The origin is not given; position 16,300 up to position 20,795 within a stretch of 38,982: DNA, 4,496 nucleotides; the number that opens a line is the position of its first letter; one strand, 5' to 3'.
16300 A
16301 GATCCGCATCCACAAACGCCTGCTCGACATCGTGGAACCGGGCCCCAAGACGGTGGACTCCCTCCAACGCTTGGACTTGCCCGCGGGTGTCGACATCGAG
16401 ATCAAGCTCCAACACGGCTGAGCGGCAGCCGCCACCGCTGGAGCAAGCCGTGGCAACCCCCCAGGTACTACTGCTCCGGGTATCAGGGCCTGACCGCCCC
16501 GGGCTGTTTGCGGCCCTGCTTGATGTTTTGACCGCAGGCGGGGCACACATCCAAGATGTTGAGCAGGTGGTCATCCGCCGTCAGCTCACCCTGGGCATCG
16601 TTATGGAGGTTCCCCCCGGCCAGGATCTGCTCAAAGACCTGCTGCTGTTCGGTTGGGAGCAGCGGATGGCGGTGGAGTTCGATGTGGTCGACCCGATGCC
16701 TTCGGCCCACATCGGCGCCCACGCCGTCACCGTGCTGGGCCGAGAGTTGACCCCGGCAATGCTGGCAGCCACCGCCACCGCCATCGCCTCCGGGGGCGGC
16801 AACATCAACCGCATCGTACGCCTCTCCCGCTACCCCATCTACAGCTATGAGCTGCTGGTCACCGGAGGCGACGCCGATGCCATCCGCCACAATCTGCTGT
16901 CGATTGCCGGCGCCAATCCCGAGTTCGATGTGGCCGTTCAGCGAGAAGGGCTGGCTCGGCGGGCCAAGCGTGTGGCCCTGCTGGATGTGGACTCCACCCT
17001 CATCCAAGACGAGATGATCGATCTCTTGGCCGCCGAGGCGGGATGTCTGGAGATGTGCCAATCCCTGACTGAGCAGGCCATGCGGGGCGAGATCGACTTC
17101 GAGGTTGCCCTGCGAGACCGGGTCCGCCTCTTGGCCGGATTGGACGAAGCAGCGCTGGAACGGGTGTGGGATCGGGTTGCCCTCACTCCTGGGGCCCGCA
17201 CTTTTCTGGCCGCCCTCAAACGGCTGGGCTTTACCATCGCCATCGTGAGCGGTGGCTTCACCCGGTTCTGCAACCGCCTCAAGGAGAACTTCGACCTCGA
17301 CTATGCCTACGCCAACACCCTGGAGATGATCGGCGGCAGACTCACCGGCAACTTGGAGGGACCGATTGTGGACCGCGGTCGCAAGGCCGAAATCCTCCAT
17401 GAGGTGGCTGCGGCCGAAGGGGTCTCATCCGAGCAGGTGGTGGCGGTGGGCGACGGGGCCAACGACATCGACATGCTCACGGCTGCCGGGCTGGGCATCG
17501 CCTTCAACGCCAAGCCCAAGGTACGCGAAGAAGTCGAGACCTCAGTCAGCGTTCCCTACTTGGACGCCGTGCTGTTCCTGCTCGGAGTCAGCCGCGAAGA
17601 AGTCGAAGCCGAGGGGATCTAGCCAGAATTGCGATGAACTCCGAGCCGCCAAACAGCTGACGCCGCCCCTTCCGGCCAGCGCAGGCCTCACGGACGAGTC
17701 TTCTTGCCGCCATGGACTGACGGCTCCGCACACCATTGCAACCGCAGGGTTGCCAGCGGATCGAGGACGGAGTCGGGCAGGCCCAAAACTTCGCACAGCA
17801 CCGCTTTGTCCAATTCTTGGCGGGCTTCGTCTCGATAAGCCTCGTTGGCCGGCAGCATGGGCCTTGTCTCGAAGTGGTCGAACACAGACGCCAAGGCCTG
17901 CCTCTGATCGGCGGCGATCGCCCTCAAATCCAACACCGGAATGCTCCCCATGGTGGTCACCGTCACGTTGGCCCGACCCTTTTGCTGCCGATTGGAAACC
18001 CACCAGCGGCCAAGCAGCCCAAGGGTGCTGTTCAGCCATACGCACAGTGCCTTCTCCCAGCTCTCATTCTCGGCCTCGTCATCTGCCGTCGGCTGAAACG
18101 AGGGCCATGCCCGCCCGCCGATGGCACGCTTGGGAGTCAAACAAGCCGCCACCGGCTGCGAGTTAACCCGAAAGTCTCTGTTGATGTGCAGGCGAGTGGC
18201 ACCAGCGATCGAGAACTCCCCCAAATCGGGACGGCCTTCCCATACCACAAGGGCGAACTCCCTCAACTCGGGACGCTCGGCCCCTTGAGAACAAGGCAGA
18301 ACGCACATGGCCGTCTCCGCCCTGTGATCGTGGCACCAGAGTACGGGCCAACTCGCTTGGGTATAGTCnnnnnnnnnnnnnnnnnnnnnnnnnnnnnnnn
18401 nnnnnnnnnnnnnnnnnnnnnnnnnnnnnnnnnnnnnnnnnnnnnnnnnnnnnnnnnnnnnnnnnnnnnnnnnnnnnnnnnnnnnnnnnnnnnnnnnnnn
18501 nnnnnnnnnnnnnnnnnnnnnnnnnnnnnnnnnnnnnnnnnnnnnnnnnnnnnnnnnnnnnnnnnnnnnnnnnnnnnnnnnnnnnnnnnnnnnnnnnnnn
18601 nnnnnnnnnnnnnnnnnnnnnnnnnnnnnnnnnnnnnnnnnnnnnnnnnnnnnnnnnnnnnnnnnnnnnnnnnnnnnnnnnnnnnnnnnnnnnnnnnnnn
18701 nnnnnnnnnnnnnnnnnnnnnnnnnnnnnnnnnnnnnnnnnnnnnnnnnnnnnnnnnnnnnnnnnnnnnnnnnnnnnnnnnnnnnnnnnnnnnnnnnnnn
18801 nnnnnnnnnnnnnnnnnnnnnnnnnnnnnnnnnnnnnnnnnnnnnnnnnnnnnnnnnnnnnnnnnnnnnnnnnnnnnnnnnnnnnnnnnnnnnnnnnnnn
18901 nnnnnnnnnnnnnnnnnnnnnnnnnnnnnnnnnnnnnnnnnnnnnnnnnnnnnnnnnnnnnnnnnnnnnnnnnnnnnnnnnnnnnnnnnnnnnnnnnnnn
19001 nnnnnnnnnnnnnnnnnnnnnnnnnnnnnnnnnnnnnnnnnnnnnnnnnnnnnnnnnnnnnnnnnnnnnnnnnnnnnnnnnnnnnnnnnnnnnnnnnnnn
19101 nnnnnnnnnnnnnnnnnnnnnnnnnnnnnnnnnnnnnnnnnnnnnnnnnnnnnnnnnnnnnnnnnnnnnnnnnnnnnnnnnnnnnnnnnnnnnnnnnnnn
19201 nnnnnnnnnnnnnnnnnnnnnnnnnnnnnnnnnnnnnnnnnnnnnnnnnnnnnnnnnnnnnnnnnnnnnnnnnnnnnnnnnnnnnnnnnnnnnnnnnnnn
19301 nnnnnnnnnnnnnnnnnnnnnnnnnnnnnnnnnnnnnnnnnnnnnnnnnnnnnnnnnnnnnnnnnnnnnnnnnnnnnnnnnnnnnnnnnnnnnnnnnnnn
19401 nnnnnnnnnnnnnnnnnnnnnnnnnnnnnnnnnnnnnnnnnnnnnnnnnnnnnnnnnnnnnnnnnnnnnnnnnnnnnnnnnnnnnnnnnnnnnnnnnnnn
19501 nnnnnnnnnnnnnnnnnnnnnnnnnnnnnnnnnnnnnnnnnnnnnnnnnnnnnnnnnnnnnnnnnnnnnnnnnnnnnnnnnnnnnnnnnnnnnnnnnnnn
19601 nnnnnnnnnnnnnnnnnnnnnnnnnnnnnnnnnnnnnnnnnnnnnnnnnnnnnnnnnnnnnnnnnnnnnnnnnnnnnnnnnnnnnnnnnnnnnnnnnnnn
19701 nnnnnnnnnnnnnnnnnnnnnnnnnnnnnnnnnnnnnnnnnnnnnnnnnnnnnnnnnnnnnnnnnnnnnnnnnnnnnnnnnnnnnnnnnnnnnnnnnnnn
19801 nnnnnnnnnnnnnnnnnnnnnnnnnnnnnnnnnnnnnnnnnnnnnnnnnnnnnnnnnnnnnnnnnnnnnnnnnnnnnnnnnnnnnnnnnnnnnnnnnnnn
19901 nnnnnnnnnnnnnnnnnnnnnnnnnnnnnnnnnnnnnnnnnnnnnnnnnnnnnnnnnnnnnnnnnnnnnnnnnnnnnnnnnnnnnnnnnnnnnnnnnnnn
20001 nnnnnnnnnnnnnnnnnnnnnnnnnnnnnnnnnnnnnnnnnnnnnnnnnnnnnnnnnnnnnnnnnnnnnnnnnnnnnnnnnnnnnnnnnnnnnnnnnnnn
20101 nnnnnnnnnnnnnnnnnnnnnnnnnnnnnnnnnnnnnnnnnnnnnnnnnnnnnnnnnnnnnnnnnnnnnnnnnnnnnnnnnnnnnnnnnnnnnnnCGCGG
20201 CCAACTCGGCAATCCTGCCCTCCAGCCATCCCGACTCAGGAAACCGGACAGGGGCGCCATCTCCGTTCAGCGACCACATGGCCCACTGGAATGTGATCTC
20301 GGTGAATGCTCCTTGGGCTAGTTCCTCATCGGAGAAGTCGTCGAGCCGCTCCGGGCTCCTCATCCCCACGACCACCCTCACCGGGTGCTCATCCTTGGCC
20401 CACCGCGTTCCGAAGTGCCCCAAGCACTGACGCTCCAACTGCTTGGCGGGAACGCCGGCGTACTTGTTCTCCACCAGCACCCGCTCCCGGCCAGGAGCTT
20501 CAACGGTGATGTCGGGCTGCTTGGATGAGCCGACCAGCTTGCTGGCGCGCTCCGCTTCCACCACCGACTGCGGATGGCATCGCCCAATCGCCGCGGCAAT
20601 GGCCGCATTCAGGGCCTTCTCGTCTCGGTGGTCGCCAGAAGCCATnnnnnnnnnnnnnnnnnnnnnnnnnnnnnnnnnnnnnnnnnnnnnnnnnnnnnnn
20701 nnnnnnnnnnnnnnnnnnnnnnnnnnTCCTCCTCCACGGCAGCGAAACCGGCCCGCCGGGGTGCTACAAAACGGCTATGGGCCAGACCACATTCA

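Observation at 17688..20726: Solo nuclease-methyltransferase fusion (type IIG/IIL-like, possibly a diverged single-protein defence enzyme) lodged inside the ribosomal-protein super-operon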

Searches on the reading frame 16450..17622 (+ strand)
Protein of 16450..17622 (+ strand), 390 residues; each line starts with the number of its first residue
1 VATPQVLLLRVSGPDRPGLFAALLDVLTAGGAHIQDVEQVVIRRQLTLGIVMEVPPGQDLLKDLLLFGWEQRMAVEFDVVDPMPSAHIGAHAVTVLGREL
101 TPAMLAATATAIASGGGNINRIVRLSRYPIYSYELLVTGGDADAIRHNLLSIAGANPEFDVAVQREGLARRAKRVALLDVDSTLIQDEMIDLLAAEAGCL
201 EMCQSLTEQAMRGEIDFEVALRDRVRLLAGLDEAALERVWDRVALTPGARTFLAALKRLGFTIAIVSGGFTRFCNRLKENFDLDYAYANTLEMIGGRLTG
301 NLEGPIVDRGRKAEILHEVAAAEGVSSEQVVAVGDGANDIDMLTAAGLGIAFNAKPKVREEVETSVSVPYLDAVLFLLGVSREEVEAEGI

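Call 55: find_related_loci(query=window:16450-17622:+, collection=metagenome_contigs, flank=10000)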
Query window:16450-17622:+ (390 aa) in metagenome_contigs; peptide patterns used: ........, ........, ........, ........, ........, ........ (x = any residue, [..] = any of these).
600 stretches matched a pattern (row limit reached: there are more); 576 encode a relative of the query (tblastn E <= 1e-3); the best 80 are kept; 80 distinct loci.
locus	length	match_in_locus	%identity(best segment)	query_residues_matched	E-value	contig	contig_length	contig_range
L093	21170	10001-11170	89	1-390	0e+0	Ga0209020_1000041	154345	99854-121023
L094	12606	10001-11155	56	1-385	1e-139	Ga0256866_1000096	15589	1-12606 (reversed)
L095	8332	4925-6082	57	1-387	7e-140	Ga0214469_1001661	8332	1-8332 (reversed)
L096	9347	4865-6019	57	5-389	2e-139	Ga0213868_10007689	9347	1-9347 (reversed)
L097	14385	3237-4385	56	5-387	4e-137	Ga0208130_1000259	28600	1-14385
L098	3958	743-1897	57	5-389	1e-139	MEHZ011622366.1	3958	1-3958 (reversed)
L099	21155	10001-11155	56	5-389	4e-135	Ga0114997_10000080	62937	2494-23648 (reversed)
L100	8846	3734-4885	57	1-385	2e-133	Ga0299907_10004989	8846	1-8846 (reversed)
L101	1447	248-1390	58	5-386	1e-143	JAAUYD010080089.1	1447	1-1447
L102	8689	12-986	59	61-385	5e-122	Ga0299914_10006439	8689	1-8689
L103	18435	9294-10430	56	7-386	1e-121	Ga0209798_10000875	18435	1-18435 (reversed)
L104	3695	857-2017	53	1-386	1e-117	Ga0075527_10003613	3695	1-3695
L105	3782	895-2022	53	7-382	1e-112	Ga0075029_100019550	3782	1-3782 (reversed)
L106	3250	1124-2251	52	7-382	8e-113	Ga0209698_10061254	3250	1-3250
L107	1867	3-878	61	95-387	3e-115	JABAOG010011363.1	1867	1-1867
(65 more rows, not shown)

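Call 58: search_protein_families(library=pfam, proteins=[L093:12067-15621:-], max_evalue=0.001)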
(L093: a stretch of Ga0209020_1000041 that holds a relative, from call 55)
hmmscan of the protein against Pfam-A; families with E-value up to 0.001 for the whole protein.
L093:12067-15621:- (1184 aa): 0 families

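Call 59: search_protein_families(library=padloc, proteins=[L093:12067-15621:-], max_evalue=0.001)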
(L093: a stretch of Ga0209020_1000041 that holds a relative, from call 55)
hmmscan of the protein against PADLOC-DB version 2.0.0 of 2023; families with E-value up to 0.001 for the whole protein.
L093:12067-15621:- (1184 aa): 0 families

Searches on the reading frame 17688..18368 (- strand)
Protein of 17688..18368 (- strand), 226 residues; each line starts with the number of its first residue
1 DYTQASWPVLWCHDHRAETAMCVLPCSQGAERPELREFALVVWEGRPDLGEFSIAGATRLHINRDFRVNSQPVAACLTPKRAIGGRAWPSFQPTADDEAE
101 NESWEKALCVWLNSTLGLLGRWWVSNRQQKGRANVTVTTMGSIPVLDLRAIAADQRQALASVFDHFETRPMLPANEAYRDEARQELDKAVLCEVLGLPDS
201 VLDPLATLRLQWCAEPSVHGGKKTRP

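Call 65: search_solved_structures(query=A4, max_evalue=10)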
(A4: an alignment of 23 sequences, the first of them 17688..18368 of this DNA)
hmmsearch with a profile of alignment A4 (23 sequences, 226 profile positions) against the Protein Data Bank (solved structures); distinct sequences matched with E-value up to 10: 0.

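Call 73: search_protein_representatives(alignment_id=A4)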
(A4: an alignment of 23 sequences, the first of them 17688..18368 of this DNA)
Query: 23 sequences, 226 profile positions. Proteins with E-value up to 0.001 (for the whole library): 1659; up to 1e-10: 1022; up to 1e-30: 377. The best 150 are listed.
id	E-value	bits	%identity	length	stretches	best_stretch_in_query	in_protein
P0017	2.3e-112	390.5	-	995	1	2-226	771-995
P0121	4.7e-100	350.2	-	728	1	2-226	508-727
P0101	1.1e-99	349.0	-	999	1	2-226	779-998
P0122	4.7e-98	343.7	-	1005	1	4-226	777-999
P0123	2.0e-97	341.6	-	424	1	2-217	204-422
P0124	3.1e-90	318.1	-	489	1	2-226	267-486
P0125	8.8e-89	313.3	-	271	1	2-216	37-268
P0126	1.3e-87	309.5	-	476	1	3-226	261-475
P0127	6.1e-86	304.1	-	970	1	3-226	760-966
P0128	5.4e-85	301.0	-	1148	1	5-226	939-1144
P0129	1.3e-84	299.7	-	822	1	4-226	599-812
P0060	5.2e-84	297.7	-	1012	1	4-220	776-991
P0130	1.9e-82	292.6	-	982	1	4-226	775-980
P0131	1.7e-81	289.5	-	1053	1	3-226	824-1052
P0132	3.5e-81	288.5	-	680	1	4-225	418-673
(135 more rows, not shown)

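Call 74: search_protein_families(library=pfam, alignment_id=A4, max_evalue=10)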
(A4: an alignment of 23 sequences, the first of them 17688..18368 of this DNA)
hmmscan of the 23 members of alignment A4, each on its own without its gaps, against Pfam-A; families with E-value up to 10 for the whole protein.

A. member 1, window:17688-18368:- (226 aa): 1 family
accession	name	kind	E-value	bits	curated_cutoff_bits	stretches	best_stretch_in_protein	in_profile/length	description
PF14960.11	ATP_synth_reg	-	0.18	11.7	25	1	130-145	24-39/50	ATP synthase regulation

B. families by the number of members that match (of 23 scanned): 5 families
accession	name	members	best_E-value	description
PF14960.11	ATP_synth_reg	2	0.1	ATP synthase regulation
PF06304.16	DUF1048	1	0.049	Protein of unknown function (DUF1048)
PF19524.4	DUF6054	1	0.19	Family of unknown function (DUF6054)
PF19867.5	DUF6340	1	0.26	Family of unknown function (DUF6340)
PF18430.7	DBD_HTH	1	0.29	Putative DNA-binding domain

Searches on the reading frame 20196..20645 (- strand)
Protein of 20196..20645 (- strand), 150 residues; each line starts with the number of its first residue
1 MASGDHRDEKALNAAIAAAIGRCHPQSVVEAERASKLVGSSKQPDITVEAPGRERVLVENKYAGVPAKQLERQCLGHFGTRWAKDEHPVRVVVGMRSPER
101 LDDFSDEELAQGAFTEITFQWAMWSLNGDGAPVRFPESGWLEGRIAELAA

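Call 36: predict_structure(alignment_id=A2)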
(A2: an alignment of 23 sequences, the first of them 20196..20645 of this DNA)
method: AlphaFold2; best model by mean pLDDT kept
length: 150 residues; sequences in the alignment: 23
mean_pLDDT: 91.9   pTM: 0.86
mean pLDDT of the five models: 91.9, 90.6, 90.6, 90.5, 90.0
residues with pLDDT >= 90: 116; 70-90: 28; 50-70: 2; < 50: 4
segments of 3 or more residues with pLDDT < 50: 1-4
pLDDT, mean of each block of 10 residues (from residue 1): 60 94 95 87 94 96 96 96 96 96 88 91 97 97 94
secondary structure, 60 per line:
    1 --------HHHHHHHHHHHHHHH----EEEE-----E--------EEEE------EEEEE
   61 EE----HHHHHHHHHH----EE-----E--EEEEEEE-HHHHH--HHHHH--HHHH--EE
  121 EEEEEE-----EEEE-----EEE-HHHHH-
elements in order: H9-23 E28-31 E46-49 E56-62 H67-76 E91-97 H99-103 H106-110 H113-116 E119-126 E132-135 E141-143 H145-149

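Call 38: fold_search(model_id=the predicted structure, library=pdb)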
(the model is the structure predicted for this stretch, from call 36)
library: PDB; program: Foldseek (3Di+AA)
matches with E <= 10: 272; with E <= 0.001: 0
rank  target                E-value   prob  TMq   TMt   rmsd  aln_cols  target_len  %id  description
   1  3ijm_A                6.2e-03  0.99  0.45  0.46   6.3       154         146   13  The structure of a restriction endonuclease-like fold superfamily protein from Spirosoma linguale. (released 2009-09-22)
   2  2wiw_A                2.8e-02  0.63  0.33  0.39   8.2       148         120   14  Crystal structures of Holliday junction resolvases from Archaeoglobus fulgidus bound to DNA substrate (released 2009-05-26)
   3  1rzn_B                4.2e-02  0.41  0.32  0.32   9.6       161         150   12  Crystal Structure of Penicillin-binding protein-related factor A from Bacillus Subtilis. (released 2004-11-30)
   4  2fco_A                5.7e-02  0.41  0.30  0.29  10.1       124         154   15  Crystal Structure of Bacillus stearothermophilus PrfA-Holliday Junction Resolvase (released 2006-11-21)
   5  2fco_B                7.3e-02  0.38  0.29  0.29  10.2       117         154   11  Crystal Structure of Bacillus stearothermophilus PrfA-Holliday Junction Resolvase (released 2006-11-21)
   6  1y88                  1.1e-01  0.85  0.31  0.26   2.9        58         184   17  Crystal Structure of Protein of Unknown Function AF1548 (released 2004-12-21)
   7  2wj0_A                1.3e-01  0.57  0.40  0.46   7.8       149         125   13  Crystal structures of Holliday junction resolvases from Archaeoglobus fulgidus bound to DNA substrate (released 2009-05-26)
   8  6ut7_G                1.4e-01  0.51  0.34  0.15   7.3       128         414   13  Fitted model for the tetradecameric assembly of Thermococcus gammatolerans McrB AAA+ hexamers with bound McrC (released 2020-10-21)
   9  2aud                  1.5e-01  0.13  0.19  0.13  14.3       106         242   14  Unliganded HincII (released 2005-10-04)
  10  3dnx                  1.8e-01  0.66  0.33  0.34   3.8        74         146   16  SPO1766 protein of unknown function from Silicibacter pomeroyi. (released 2008-09-02)
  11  5x89                  2.0e-01  0.72  0.39  0.19   4.6       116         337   10  The X-ray crystal structure of subunit fusion RNA splicing endonuclease from Methanopyrus kandleri (released 2018-01-24)
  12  9ibq_A                2.0e-01  0.41  0.36  0.22   9.9       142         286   11  Structure of BstEII with DNA substrate (released 2026-03-04)
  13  9nl2_A                2.2e-01  0.30  0.32  0.06   8.7       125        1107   14  Structure of R2 retrotransposon protein from Platysternon megacephalum initiating target-primed reverse transcription (released 2025-06-18)
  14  8iby_C                2.3e-01  0.33  0.35  0.09   9.0       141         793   11  Structure of R2 with 5'ORF (released 2023-09-20)
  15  6p4w_B                3.0e-01  0.41  0.31  0.15   5.1        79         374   14  XPB helicase in a complex with truncated Bax1 from Sulfurisphaera tokodaii at 2.96 Angstrom resolution (released 2020-06-03)
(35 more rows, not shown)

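Call 66: search_solved_structures(query=A2, max_evalue=10)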
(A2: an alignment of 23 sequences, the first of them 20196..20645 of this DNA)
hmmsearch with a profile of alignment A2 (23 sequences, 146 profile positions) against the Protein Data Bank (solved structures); distinct sequences matched with E-value up to 10: 7.
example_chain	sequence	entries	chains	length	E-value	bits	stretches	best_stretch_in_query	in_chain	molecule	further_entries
5sup_A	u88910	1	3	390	0.099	15.7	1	29-75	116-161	ATP-dependent RNA helicase SUB2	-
7apx_F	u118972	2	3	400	0.1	15.6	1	29-75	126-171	ATP-dependent RNA helicase SUB2 | EM14S01-3B_G0007820.mRNA.1.CDS.1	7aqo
5suq_A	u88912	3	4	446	0.13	15.3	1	29-75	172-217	ATP-dependent RNA helicase SUB2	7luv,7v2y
8u8d_D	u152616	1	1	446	0.13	15.3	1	29-75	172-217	RNA helicase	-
8u8e_D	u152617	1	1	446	0.14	15.3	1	29-75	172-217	RNA helicase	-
1v6b_A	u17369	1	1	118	0.99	12.5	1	50-100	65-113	harmonin isoform a1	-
5xbf_B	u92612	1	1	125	1.2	12.2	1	50-100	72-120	Harmonin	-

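Call 80: fold_search(model_id=the predicted structure, library=viral)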
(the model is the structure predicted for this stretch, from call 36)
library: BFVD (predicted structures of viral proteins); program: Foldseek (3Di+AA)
matches with E <= 10: 599; with E <= 0.001: 1
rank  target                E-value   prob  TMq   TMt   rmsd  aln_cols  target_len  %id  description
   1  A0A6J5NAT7            4.3e-04  0.99  0.37  0.40   7.7       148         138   14  Uncharacterized protein [uncultured Caudovirales phage]
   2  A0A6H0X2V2            2.1e-03  0.99  0.46  0.45   7.7       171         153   15  (no name in the UniProt tables at hand)
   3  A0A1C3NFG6            2.4e-03  0.72  0.31  0.20  12.2       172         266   14  (no name in the UniProt tables at hand)
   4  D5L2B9                3.3e-03  0.99  0.48  0.42  10.0       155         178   14  Restriction endonuclease type IV Mrr domain-containing protein [uncultured virus]
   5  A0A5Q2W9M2            3.7e-03  0.96  0.34  0.36   7.3       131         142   11  (no name in the UniProt tables at hand)
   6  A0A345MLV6            1.0e-02  0.96  0.42  0.42   7.2       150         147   11  (no name in the UniProt tables at hand)
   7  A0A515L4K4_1          1.2e-02  0.91  0.36  0.06   6.4       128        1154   16  RNA-directed RNA polymerase L [Jujube yellow mottle-associated virus]
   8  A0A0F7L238            1.2e-02  0.87  0.40  0.44   9.1       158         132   14  Uncharacterized protein [uncultured marine virus]
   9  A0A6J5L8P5            1.6e-02  0.69  0.39  0.30  10.9       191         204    8  Uncharacterized protein [uncultured Caudovirales phage]
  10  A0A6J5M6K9            1.7e-02  0.92  0.38  0.23  12.7       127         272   15  COG5377 Phage-related protein, predicted endonuclease (Fragment) [uncultured Caudovirales phage]
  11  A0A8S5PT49            1.9e-02  0.95  0.40  0.41   7.6       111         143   20  Nuclease [Siphoviridae sp. ct0yh16]
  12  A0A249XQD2            2.1e-02  0.91  0.35  0.42   7.8       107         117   14  Nuclease [Brevibacterium phage LuckyBarnes]
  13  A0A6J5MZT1            2.7e-02  0.75  0.29  0.40   7.0        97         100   15  VRR-NUC domain-containing protein [uncultured Caudovirales phage]
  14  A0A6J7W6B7            2.8e-02  0.82  0.33  0.45   7.6       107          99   20  VRR-NUC domain containing protein [uncultured Caudovirales phage]
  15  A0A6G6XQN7            3.2e-02  0.95  0.40  0.17   3.9        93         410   18  (no name in the UniProt tables at hand)
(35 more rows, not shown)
